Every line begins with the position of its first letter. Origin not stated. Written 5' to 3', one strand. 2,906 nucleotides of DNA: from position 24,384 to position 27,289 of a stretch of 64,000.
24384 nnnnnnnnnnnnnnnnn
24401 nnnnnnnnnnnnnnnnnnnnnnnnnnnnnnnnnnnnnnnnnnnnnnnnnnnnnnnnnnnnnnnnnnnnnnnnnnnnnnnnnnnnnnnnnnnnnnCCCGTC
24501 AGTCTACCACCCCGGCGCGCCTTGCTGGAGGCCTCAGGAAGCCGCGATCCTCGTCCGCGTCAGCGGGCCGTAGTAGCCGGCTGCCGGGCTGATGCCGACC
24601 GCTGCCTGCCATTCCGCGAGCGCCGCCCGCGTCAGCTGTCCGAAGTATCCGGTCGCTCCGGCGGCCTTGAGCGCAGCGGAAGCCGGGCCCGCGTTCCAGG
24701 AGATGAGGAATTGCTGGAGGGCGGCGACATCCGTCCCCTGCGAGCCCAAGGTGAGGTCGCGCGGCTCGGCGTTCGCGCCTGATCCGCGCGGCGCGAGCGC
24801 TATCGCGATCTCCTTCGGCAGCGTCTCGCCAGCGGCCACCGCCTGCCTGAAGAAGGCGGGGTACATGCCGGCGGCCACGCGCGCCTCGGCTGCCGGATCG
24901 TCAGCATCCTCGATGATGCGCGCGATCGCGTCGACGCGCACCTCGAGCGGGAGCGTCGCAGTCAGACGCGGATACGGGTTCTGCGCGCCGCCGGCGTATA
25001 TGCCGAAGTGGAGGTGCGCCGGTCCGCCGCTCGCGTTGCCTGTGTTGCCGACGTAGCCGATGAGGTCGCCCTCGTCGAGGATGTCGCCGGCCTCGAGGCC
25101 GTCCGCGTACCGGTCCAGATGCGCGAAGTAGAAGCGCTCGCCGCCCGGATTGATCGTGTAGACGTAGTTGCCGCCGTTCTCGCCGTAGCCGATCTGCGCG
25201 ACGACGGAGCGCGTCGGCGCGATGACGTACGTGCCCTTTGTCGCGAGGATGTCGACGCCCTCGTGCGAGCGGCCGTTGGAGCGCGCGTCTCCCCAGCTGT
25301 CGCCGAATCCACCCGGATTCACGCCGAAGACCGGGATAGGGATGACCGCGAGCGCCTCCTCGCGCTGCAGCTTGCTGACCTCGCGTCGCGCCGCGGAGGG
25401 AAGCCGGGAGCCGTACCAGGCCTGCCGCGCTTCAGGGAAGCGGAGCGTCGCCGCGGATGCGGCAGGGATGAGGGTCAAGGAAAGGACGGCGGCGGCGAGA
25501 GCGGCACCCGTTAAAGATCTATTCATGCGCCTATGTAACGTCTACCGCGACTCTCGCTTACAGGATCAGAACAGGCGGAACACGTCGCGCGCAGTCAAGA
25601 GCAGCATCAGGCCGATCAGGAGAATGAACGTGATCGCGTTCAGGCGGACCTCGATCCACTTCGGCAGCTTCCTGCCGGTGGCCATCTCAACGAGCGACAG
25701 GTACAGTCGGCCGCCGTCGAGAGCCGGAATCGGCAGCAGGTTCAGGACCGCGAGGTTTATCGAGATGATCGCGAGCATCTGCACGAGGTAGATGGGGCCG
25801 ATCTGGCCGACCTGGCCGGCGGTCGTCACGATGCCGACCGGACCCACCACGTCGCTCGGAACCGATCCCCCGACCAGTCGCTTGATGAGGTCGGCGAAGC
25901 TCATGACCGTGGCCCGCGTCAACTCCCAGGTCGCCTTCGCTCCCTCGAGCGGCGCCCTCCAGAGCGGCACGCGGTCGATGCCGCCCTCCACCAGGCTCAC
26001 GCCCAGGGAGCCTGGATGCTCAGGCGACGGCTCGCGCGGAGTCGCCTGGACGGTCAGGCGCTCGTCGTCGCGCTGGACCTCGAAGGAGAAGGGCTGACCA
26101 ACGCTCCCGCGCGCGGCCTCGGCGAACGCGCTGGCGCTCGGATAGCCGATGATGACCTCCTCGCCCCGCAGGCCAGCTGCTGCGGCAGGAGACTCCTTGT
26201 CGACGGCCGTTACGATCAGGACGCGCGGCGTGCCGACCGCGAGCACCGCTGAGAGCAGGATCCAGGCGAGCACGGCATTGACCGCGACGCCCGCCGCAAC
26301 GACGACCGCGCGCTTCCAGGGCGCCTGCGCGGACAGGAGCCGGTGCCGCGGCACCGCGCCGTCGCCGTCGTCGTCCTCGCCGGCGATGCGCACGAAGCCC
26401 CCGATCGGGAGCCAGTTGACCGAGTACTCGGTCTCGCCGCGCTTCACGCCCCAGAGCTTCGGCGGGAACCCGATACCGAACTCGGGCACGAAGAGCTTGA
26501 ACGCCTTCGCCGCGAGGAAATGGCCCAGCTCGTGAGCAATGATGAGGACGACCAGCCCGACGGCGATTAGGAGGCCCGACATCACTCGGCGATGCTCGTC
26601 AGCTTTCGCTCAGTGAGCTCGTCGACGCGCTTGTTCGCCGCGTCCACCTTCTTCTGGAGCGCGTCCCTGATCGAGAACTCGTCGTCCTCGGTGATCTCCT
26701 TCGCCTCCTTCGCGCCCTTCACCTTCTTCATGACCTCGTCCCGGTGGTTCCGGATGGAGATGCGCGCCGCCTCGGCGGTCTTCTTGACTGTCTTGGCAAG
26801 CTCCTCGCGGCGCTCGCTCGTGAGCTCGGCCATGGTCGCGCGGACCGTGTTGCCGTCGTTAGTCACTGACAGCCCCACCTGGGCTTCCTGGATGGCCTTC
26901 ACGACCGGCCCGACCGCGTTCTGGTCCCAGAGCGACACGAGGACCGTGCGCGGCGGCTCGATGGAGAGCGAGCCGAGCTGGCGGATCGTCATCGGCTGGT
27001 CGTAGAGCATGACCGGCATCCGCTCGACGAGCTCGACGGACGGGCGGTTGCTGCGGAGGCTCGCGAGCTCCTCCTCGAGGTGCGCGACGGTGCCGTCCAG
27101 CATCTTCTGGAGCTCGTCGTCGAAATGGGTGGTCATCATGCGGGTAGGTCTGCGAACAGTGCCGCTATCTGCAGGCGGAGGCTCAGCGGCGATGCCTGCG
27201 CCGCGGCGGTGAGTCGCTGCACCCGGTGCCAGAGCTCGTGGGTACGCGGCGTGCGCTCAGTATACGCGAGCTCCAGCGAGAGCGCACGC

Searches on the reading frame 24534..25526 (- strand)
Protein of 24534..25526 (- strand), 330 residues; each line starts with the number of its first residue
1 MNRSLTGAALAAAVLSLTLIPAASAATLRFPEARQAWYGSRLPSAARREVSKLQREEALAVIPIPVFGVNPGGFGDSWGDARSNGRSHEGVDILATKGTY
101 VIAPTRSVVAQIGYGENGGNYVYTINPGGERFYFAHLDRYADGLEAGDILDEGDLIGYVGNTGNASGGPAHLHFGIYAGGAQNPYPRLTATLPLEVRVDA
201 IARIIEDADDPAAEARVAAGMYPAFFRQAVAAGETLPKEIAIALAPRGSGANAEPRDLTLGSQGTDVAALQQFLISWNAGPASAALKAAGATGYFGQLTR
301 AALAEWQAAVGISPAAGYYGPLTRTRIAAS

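Call 15: search_protein_families(library=pfam, proteins=[window:24534-25526:-], max_evalue=0.001)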
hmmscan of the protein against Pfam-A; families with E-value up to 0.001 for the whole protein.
window:24534-25526:- (330 aa): 2 families
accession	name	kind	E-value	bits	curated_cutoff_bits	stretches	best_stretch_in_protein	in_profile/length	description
PF01551.29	Peptidase_M23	-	7.1e-18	65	28.7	1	87-180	2-91/96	Peptidase family M23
PF01471.23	PG_binding_1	-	1.4e-06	28.8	23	1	263-326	1-56/57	Putative peptidoglycan binding domain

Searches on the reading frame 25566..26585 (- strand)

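Call 15: search_protein_families(library=pfam, proteins=[window:25566-26585:-], max_evalue=0.001)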
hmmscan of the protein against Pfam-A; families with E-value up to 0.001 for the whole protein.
window:25566-26585:- (339 aa): 1 family
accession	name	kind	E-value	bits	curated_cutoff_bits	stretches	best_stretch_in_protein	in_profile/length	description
PF02163.28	Peptidase_M50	-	1.1e-54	185.6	27.2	1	7-325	2-220/221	Peptidase family M50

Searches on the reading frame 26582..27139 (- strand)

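Call 15: search_protein_families(library=pfam, proteins=[window:26582-27139:-], max_evalue=0.001)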
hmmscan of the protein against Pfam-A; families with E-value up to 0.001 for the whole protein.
window:26582-27139:- (185 aa): 1 family
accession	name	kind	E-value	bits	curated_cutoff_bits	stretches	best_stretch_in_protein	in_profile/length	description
PF01765.24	RRF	-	7.2e-44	150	29.7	1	21-182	1-162/164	Ribosome recycling factor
